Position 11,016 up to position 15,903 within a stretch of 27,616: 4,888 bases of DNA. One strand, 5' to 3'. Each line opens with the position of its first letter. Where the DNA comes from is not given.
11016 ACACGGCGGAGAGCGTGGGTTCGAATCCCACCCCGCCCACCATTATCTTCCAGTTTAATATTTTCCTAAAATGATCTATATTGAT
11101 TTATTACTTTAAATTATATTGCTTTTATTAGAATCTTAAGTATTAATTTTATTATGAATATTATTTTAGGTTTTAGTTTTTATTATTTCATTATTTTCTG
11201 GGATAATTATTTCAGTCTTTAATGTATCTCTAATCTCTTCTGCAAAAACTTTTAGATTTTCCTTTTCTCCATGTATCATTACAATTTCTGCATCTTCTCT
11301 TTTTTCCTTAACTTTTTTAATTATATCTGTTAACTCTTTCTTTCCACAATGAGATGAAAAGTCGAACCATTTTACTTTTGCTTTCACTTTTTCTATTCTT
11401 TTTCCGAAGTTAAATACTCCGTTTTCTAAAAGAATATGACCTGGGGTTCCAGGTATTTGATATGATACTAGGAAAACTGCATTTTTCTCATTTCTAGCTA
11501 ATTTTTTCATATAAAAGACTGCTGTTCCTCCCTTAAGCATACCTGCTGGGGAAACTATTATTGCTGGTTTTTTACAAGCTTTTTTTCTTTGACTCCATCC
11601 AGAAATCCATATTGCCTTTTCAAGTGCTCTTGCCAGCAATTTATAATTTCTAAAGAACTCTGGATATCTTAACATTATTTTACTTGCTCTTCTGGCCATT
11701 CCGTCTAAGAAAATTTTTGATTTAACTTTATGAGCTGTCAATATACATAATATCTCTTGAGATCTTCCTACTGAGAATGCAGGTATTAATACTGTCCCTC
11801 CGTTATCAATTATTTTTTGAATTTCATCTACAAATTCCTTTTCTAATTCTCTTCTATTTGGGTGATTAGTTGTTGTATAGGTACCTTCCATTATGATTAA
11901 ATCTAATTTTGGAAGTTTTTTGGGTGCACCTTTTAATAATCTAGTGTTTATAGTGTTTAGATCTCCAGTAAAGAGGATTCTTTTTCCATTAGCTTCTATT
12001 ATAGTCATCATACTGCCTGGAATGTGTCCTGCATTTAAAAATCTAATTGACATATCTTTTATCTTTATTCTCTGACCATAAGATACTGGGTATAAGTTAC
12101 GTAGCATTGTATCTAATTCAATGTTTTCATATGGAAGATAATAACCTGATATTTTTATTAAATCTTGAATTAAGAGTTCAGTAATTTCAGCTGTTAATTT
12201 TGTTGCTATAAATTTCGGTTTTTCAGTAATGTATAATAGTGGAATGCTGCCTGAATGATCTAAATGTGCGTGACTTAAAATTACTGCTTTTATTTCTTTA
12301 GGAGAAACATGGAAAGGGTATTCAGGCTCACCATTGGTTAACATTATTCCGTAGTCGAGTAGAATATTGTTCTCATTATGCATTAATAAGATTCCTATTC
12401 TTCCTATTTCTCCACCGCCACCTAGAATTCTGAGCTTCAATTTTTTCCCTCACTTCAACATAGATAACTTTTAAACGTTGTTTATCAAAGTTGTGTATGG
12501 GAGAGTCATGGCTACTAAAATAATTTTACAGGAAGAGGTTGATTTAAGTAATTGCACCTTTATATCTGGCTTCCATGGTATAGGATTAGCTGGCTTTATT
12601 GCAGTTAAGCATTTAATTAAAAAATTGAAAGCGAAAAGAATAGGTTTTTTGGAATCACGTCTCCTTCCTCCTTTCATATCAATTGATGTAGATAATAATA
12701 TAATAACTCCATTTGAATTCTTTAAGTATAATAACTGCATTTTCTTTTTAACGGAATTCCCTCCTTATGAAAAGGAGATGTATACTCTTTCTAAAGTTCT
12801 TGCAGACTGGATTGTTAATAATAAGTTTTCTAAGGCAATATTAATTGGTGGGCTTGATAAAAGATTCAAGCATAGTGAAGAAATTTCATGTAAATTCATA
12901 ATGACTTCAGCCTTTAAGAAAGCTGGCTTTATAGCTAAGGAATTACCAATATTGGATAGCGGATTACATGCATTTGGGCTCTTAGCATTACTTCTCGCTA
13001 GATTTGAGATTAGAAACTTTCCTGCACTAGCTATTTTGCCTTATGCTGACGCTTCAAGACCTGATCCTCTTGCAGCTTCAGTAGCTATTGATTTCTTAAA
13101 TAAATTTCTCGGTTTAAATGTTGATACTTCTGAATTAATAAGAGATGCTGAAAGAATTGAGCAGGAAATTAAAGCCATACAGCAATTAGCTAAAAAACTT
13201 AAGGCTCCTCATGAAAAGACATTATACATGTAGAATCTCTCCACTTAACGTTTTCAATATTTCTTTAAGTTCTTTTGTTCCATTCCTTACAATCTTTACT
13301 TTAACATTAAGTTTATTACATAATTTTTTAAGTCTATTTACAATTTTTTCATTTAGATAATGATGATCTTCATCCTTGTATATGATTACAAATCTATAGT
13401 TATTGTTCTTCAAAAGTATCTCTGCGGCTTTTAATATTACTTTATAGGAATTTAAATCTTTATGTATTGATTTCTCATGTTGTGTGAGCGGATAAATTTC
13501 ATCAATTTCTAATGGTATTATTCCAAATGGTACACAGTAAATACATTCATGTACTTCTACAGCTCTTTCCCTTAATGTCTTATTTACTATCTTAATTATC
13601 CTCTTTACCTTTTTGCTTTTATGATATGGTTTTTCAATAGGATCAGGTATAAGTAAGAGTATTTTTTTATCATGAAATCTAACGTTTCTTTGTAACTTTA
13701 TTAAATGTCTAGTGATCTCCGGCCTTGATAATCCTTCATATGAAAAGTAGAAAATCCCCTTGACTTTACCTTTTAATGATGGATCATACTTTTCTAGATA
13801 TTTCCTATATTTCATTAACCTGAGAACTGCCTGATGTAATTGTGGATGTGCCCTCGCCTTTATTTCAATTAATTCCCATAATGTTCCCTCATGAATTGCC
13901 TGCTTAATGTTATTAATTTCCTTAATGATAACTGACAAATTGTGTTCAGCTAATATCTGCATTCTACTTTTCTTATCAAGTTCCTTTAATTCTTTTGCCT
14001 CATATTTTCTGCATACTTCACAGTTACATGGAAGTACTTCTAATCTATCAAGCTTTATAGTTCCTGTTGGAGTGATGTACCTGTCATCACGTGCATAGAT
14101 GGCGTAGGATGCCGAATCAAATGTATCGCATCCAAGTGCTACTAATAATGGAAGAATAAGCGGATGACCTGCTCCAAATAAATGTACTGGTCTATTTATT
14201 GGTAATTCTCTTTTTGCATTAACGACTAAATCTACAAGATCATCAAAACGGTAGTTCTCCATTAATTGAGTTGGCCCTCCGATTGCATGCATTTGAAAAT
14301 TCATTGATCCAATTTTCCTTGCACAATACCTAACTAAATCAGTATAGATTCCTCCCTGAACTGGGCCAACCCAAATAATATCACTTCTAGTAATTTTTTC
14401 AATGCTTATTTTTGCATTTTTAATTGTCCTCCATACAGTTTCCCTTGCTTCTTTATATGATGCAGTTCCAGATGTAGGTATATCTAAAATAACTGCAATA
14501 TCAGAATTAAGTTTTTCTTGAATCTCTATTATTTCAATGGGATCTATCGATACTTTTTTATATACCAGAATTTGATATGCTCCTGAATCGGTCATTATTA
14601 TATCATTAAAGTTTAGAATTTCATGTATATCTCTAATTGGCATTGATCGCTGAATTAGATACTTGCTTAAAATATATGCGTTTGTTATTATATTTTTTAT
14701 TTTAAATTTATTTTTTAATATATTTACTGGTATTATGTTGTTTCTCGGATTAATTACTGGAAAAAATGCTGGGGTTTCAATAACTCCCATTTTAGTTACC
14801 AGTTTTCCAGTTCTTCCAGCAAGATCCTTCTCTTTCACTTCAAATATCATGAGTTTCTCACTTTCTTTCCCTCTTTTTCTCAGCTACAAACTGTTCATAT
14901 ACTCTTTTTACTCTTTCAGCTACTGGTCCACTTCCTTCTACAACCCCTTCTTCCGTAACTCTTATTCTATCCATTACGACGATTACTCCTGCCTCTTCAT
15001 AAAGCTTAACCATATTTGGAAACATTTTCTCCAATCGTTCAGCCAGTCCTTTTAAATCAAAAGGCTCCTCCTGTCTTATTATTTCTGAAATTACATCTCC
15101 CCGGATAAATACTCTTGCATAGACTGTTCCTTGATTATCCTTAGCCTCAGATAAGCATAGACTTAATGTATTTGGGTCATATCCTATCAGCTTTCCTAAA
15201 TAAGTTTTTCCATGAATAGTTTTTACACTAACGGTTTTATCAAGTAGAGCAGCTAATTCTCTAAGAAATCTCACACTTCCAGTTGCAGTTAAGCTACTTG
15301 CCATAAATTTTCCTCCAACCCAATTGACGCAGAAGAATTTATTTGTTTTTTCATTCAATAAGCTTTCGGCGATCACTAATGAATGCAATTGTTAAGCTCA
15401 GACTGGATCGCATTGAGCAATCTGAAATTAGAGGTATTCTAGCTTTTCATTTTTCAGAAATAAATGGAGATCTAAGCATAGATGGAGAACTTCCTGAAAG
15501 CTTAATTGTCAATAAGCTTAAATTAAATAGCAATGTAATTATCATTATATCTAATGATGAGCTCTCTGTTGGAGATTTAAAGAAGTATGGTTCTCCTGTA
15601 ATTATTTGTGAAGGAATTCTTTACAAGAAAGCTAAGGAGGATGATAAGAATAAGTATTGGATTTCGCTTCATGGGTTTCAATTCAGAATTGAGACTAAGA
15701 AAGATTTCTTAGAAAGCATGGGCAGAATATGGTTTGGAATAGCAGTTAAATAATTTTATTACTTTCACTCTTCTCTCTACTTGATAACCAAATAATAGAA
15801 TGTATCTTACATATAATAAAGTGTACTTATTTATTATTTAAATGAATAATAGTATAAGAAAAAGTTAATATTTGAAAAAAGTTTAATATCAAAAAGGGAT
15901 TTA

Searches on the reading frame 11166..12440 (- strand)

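Call 47: search_protein_families(library=pfam, proteins=[window:11166-12440:-], max_evalue=0.001)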
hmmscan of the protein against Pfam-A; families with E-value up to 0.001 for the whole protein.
window:11166-12440:- (424 aa): 5 families
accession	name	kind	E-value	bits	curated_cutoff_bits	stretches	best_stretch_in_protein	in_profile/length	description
PF10996.14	Beta-Casp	-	6.5e-17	62.6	27.7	1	228-335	2-118/120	Beta-Casp domain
PF07521.17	RMMBL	-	2.4e-14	53.5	21.6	1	351-414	3-63/63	Zn-dependent metallo-hydrolase RNA specificity domain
PF00753.33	Lactamase_B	-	5e-11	43.3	22.7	1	21-166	13-155/196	Metallo-beta-lactamase superfamily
PF12706.13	Lactamase_B_2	-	1.6e-10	41.3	27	1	25-193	2-171/200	Beta-lactamase superfamily domain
PF16661.11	Lactamase_B_6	-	6.9e-10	39.1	27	1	19-172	2-173/193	Metallo-beta-lactamase superfamily domain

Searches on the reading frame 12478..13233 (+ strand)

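Call 47: search_protein_families(library=pfam, proteins=[window:12478-13233:+], max_evalue=0.001)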
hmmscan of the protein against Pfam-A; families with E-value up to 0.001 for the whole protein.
window:12478-13233:+ (251 aa): 1 family
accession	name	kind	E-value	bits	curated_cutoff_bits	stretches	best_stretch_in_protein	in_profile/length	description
PF09754.15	PAC2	-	5.8e-35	121.5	25.8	1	28-234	1-214/215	PAC2 family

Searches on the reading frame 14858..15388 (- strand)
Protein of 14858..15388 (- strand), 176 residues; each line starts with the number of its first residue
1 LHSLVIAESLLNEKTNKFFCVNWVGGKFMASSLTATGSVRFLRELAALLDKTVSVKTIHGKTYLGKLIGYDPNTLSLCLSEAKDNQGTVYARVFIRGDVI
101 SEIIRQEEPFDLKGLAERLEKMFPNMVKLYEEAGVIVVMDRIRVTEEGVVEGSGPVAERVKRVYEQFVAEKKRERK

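Call 3: search_protein_families(library=pfam, proteins=[window:14858-15388:-], max_evalue=0.1)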
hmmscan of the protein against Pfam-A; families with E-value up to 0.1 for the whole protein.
window:14858-15388:- (176 aa): 4 families
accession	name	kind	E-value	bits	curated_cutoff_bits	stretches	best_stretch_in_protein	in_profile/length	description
PF14894.11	Lsm_C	-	2.4e-23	82.1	27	1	112-172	4-63/63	Lsm C-terminal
PF01423.28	LSM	-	4.6e-07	29.9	23.4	1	44-101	2-62/66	LSM domain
PF21166.2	LSM12_LSM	-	0.0048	17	29.5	1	52-87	9-44/60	LSM12, LSM domain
PF21979.2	Hfq_1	-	0.039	14.5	27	1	51-89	15-51/61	Hfq related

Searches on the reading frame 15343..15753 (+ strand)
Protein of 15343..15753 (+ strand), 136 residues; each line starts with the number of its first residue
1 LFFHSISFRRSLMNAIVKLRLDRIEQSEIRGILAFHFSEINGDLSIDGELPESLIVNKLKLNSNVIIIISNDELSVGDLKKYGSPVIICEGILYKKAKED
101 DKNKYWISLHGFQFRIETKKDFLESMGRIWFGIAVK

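Call 3: search_protein_families(library=pfam, proteins=[window:15343-15753:+], max_evalue=0.1)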
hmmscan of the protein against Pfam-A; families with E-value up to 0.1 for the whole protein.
window:15343-15753:+ (136 aa): 1 family
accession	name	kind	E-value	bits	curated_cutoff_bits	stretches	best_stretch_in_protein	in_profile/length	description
PF16992.11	RNA_pol_RpbG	-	7.4e-07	29.7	27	1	18-126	5-104/119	DNA-directed RNA polymerase, subunit G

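Call 4: search_protein_families(library=ncbifam, proteins=[window:15343-15753:+], max_evalue=0.1)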
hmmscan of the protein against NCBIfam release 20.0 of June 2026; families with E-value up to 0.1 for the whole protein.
window:15343-15753:+ (136 aa): 1 family
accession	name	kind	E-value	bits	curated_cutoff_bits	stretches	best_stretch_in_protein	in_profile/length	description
NF011549.0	PRK14980.1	equivalog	0.00016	21.8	167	1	18-125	12-110/127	DNA-directed RNA polymerase subunit G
